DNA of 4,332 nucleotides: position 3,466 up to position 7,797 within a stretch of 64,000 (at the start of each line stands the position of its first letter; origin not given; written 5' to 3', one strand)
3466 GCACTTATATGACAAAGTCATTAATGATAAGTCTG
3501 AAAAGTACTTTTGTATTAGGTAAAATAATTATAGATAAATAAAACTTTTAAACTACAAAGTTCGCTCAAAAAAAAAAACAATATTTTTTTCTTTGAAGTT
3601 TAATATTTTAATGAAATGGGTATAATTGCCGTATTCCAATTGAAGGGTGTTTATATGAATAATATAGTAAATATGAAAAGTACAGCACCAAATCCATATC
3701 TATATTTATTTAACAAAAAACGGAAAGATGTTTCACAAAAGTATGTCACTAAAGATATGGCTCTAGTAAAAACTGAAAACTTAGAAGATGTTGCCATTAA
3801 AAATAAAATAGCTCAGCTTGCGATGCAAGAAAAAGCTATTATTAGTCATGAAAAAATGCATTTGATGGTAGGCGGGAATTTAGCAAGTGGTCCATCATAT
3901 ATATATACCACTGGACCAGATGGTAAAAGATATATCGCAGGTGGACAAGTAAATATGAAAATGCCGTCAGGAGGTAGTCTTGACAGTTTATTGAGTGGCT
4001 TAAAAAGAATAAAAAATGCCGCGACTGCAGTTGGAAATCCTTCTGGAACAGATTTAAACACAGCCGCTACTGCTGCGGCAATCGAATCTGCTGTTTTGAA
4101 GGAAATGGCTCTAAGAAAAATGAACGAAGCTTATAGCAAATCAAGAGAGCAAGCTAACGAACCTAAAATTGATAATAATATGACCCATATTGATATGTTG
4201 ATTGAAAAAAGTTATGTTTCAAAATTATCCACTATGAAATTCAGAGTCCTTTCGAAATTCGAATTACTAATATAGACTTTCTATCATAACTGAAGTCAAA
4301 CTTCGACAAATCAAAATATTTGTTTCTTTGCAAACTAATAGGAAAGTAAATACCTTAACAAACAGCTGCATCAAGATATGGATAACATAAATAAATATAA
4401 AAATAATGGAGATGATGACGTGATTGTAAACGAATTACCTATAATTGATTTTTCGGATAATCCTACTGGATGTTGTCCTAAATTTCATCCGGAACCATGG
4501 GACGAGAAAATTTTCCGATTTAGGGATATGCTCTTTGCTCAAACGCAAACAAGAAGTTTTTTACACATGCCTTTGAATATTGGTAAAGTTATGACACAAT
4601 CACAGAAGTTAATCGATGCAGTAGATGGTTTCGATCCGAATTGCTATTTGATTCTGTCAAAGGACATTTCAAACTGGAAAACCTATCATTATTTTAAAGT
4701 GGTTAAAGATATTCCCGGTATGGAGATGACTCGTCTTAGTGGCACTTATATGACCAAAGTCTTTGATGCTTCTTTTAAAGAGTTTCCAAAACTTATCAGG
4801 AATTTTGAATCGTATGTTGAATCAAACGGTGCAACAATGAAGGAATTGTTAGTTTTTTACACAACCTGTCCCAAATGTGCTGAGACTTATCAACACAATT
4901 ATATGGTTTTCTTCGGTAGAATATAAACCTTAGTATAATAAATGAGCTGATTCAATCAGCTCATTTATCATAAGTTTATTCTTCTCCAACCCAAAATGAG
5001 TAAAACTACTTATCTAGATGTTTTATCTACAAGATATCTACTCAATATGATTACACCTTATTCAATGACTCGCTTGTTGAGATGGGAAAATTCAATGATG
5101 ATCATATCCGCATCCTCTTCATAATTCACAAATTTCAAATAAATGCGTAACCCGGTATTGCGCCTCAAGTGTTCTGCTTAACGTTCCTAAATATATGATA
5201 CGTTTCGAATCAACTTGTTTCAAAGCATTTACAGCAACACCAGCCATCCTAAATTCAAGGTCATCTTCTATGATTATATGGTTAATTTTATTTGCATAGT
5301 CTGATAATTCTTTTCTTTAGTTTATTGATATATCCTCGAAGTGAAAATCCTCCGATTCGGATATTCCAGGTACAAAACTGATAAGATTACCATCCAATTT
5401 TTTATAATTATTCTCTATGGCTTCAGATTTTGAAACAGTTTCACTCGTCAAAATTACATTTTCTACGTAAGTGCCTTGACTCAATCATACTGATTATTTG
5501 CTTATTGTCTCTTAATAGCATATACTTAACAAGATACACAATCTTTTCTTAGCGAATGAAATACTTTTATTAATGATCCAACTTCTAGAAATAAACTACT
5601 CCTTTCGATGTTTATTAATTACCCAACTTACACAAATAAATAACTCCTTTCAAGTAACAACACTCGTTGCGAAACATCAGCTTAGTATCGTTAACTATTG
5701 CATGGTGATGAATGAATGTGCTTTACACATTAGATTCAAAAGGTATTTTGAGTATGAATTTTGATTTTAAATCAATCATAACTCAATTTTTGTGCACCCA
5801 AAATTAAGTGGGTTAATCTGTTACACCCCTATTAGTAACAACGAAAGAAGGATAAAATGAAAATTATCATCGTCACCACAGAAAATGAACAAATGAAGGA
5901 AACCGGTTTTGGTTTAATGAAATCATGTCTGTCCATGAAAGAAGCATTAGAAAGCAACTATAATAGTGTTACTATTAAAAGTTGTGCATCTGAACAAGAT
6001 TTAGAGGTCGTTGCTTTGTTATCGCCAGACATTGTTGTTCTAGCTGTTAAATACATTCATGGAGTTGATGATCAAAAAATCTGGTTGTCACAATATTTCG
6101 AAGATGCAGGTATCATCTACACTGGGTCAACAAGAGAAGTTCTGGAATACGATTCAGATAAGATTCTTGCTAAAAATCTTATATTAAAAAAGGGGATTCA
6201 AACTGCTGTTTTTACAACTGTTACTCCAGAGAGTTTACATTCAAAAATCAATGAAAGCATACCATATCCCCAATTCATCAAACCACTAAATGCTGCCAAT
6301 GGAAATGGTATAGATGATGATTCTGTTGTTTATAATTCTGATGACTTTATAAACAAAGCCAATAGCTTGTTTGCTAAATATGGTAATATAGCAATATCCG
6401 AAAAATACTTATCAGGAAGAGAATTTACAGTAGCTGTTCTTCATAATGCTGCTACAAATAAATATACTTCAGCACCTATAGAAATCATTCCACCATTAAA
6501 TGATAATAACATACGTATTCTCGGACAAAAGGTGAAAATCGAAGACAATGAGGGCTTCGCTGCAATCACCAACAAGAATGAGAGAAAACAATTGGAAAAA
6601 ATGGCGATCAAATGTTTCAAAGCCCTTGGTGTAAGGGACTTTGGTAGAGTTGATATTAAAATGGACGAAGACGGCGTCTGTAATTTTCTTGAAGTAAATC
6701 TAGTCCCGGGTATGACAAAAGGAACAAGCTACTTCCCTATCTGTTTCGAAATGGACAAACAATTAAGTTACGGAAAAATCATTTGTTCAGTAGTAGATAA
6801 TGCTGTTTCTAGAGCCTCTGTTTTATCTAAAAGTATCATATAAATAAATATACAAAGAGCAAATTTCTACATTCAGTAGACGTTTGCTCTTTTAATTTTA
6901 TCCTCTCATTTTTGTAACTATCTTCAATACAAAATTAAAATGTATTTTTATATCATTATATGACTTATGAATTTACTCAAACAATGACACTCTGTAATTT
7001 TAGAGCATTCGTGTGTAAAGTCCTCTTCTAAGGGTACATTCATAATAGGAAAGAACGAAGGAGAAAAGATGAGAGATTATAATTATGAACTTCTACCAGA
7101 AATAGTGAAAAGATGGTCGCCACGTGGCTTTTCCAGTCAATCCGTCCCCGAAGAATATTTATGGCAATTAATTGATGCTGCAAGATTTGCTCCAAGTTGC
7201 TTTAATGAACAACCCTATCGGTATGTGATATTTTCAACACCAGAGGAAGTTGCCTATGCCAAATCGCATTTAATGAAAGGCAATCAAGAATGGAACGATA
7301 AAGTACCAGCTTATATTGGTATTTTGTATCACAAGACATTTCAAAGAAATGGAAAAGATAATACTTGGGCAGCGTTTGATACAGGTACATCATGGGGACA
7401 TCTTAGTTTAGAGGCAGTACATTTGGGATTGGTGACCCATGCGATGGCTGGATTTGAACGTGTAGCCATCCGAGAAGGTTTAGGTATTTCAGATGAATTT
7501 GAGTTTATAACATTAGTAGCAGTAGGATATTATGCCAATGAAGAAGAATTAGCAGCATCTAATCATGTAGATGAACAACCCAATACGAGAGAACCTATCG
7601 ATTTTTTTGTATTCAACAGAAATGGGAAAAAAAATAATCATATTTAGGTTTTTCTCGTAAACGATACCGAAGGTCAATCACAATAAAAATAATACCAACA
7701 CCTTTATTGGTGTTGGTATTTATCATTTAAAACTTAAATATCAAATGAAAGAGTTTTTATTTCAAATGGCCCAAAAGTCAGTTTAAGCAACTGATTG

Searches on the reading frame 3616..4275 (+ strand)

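Call 80: search_protein_families(library=pfam, proteins=[window:3616-4275:+], max_evalue=0.0001)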
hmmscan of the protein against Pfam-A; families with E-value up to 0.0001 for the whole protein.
window:3616-4275:+ (219 aa): 1 family
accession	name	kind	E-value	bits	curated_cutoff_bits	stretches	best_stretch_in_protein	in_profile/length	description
PF12118.13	SprA-related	-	7.7e-17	62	27.3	1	58-175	182-288/335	SprA-related family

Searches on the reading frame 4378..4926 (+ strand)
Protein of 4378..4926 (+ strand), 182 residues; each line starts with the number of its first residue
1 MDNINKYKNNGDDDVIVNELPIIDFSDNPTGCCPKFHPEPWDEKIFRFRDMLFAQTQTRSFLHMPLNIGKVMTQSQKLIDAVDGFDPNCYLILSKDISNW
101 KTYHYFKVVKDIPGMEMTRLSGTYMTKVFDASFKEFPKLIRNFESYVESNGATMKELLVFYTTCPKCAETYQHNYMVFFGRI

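Call 80: search_protein_families(library=pfam, proteins=[window:4378-4926:+], max_evalue=0.0001)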
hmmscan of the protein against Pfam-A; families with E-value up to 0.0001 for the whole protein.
window:4378-4926:+ (182 aa): 1 family
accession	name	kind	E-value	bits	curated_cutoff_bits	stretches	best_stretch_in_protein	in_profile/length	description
PF20603.3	Bact_hydrolase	-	9.9e-60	201.5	27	1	24-182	2-160/160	Bacterial hydrolase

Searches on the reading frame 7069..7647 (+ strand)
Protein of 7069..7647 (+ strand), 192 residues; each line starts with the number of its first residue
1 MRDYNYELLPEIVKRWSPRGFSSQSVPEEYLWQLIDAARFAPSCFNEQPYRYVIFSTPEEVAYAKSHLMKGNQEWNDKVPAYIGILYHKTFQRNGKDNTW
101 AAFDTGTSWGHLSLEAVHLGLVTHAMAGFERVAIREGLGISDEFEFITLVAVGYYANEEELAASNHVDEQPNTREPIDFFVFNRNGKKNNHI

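Call 80: search_protein_families(library=pfam, proteins=[window:7069-7647:+], max_evalue=0.0001)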
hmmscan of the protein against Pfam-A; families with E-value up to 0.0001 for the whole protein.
window:7069-7647:+ (192 aa): 2 families
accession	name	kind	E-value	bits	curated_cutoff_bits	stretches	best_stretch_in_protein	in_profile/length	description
PF00881.29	Nitroreductase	-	1.4e-18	68.1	23.5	2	12-73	1-62/167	Nitroreductase family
PF14512.11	TM1586_NiRdase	-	1.2e-05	25.4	27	0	29-56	158-185/215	Putative TM nitroreductase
